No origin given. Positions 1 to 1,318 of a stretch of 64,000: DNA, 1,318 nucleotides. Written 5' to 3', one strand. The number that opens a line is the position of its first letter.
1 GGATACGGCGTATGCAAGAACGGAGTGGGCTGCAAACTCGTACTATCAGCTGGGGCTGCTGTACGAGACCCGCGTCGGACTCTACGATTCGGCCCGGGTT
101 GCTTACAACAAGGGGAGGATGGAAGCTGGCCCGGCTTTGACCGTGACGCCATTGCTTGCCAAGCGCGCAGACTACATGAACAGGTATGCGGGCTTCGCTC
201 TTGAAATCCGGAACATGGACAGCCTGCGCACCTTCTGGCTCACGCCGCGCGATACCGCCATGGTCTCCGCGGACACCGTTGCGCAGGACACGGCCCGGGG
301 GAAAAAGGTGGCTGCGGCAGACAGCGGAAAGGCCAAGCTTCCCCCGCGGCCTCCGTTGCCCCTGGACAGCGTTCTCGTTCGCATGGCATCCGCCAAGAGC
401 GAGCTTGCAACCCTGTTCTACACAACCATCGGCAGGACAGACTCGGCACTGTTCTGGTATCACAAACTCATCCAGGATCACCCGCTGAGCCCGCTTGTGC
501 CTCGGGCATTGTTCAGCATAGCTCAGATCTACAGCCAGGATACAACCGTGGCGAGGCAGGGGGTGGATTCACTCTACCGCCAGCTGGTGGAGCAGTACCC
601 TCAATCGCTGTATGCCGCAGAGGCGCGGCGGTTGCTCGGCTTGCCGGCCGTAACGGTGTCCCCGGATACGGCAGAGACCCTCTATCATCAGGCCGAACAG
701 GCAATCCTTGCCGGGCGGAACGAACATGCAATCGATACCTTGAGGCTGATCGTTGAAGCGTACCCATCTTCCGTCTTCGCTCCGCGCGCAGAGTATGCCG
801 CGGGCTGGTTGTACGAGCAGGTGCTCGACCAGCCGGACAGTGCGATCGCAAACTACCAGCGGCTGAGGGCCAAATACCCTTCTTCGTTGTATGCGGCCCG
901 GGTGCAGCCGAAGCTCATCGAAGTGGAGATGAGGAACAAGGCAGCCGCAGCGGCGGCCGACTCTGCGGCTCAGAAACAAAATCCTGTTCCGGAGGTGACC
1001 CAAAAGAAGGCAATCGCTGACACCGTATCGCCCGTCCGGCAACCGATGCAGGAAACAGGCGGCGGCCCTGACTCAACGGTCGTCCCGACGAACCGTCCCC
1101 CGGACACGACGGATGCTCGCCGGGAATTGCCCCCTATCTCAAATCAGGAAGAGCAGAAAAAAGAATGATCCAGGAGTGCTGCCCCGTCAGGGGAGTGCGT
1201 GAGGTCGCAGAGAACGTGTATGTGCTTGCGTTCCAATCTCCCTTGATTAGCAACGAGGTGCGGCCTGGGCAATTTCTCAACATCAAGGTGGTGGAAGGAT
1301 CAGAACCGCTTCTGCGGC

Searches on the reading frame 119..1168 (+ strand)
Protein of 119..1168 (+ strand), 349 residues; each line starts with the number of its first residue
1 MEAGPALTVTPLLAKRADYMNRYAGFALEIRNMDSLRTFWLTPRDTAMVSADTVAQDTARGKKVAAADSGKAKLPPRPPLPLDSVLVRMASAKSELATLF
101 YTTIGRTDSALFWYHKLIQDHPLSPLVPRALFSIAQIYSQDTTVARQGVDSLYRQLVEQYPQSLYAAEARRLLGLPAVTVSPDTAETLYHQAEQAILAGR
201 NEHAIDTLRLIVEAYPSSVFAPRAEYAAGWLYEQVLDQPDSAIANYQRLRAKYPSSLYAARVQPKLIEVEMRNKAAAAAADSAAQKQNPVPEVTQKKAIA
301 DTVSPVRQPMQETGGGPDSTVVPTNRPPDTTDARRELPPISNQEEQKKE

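Call 78: search_protein_families(library=pfam, proteins=[window:119-1168:+], max_evalue=0.0001)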
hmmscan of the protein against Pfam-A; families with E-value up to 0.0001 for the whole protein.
window:119-1168:+ (349 aa): 4 families
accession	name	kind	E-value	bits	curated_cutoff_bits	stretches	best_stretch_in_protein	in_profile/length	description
PF13174.12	TPR_6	-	1.5e-14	53.9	26.3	0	224-256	2-33/33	Tetratricopeptide repeat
PF13512.12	TPR_18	-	1.6e-08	35.3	21.9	0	132-171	106-143/145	Tetratricopeptide repeat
PF13525.12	YfiO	-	2.2e-07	31.3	25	0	138-172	99-132/203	Outer membrane lipoprotein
PF13428.12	TPR_14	-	1.1e-06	29.2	23.5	0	226-259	5-37/44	Tetratricopeptide repeat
